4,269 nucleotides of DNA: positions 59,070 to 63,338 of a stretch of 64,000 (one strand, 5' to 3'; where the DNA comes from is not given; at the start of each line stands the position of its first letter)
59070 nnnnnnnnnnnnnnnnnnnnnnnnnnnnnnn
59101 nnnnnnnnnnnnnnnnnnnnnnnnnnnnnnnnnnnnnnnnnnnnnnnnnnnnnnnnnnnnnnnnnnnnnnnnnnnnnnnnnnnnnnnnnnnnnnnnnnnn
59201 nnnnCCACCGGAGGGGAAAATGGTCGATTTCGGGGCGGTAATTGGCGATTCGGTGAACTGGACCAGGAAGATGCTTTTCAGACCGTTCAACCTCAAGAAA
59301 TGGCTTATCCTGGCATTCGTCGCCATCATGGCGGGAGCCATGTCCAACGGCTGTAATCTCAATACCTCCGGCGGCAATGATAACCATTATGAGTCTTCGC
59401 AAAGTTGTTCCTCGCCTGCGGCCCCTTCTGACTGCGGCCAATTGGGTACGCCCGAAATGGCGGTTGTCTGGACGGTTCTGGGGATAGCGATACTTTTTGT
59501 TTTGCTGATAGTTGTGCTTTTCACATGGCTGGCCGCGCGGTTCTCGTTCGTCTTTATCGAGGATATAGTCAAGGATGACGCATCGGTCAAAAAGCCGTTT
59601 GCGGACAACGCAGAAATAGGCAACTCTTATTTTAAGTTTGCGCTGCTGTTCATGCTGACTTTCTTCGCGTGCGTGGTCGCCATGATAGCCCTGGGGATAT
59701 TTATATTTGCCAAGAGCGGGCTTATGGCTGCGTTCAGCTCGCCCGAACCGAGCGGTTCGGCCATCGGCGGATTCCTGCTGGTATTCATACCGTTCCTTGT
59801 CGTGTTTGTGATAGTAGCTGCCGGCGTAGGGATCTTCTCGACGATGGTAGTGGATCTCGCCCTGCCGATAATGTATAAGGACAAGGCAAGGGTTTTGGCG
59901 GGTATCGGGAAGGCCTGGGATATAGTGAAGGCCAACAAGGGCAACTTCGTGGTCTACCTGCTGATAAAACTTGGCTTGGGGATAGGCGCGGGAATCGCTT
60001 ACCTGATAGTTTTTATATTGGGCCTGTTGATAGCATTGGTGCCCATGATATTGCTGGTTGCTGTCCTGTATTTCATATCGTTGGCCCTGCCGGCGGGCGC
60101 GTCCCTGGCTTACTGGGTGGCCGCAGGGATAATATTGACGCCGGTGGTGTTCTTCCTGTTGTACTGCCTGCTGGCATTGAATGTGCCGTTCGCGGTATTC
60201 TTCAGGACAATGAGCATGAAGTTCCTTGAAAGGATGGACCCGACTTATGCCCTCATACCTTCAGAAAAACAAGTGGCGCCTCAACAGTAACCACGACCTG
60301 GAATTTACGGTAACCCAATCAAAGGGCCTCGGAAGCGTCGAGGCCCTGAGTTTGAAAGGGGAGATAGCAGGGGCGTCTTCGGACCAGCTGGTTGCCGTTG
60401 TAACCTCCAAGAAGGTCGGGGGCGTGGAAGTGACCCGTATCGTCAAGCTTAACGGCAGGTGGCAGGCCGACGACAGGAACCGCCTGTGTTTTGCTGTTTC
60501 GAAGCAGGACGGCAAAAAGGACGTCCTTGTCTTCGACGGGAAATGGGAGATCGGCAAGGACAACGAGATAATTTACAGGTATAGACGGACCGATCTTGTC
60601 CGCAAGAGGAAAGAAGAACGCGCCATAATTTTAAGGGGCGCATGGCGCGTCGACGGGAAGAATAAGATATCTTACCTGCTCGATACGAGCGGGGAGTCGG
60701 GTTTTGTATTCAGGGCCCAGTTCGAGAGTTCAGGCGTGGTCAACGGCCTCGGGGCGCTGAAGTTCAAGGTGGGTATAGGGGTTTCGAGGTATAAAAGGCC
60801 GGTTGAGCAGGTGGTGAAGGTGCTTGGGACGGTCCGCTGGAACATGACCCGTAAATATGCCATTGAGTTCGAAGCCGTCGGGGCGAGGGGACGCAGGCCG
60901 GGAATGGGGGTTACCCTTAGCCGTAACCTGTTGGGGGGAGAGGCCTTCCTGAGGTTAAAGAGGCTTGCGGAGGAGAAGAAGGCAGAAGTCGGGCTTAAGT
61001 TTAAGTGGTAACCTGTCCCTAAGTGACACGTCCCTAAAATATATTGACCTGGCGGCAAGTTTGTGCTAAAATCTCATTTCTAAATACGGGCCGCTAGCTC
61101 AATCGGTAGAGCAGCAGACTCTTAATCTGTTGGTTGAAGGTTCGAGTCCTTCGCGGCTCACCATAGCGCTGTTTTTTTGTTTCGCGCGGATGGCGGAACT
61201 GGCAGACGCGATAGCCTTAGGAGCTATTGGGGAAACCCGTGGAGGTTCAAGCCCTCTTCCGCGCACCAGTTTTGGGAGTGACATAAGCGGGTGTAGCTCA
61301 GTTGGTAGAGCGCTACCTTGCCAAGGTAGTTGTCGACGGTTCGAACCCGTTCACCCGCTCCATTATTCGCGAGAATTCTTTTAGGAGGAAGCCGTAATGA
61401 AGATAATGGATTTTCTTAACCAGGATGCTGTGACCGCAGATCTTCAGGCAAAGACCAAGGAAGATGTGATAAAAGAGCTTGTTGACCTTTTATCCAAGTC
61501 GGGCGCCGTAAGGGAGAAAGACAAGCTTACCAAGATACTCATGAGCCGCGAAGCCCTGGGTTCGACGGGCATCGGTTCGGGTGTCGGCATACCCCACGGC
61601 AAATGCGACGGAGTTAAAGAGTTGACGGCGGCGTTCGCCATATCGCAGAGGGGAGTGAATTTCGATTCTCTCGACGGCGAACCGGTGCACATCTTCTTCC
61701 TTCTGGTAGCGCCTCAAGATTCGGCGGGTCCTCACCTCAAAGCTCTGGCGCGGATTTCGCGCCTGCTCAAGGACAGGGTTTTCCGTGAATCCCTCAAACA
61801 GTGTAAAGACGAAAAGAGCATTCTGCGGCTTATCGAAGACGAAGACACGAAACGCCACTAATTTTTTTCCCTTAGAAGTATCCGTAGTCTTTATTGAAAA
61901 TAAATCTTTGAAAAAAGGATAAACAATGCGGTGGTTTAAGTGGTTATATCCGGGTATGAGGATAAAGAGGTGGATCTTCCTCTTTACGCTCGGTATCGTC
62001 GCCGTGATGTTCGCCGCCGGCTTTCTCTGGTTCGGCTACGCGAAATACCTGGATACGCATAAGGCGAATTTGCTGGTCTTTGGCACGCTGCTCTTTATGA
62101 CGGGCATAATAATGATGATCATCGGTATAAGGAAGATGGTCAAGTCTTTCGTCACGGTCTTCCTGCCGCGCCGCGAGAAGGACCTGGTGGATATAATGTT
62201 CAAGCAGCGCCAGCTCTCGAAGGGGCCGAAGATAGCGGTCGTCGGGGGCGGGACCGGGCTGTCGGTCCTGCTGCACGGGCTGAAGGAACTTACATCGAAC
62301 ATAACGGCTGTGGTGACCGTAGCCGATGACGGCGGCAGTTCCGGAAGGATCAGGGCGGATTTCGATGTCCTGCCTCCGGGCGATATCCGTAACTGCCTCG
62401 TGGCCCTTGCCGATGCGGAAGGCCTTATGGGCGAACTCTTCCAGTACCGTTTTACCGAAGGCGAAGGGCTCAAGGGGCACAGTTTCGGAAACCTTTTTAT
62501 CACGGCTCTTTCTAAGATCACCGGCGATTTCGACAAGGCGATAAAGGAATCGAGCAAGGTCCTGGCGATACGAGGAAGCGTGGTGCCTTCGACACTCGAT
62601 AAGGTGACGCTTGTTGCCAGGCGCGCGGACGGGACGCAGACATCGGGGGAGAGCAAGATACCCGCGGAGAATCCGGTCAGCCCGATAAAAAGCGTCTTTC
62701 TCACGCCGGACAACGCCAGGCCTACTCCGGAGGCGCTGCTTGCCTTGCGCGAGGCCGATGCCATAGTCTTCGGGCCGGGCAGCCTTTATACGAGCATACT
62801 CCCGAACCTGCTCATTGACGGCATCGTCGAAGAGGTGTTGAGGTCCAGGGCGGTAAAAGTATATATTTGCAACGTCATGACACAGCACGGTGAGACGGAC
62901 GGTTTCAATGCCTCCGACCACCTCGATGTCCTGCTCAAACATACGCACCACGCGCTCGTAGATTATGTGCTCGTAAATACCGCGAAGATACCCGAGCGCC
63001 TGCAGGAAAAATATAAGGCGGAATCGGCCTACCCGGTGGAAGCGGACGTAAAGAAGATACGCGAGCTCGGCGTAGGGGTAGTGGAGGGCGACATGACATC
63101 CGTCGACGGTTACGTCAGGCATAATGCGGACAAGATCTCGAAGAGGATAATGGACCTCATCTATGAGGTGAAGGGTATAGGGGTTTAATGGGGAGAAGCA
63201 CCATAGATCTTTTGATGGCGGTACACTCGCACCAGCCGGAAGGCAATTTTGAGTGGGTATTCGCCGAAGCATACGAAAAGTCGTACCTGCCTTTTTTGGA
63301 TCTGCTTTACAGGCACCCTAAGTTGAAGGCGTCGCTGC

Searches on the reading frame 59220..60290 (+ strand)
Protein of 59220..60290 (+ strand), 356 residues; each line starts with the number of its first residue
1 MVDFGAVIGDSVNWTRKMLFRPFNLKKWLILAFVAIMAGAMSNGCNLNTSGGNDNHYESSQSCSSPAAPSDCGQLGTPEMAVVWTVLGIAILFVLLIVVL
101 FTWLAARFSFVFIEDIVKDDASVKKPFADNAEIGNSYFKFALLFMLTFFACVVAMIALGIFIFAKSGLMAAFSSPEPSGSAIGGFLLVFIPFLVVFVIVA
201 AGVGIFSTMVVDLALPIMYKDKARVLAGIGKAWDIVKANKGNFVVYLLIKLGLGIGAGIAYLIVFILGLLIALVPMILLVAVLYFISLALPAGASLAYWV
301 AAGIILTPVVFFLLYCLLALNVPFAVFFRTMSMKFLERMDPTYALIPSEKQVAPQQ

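Call 27: search_protein_families(library=pfam, proteins=[window:59220-60290:+])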
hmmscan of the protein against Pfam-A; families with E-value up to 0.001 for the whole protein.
window:59220-60290:+ (356 aa): 1 family
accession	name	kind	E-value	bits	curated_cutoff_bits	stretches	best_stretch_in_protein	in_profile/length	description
PF24400.1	DUF7544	-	5.5e-50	170.8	27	1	8-346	7-302/302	Family of unknown function (DUF7544)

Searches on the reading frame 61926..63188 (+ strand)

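Call 27: search_protein_families(library=pfam, proteins=[window:61926-63188:+])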
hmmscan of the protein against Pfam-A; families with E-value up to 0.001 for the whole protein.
window:61926-63188:+ (420 aa): 1 family
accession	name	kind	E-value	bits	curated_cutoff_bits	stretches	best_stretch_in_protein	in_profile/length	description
PF01933.23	CofD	-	1.6e-116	389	30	1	103-390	1-289/290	2-phospho-L-lactate transferase CofD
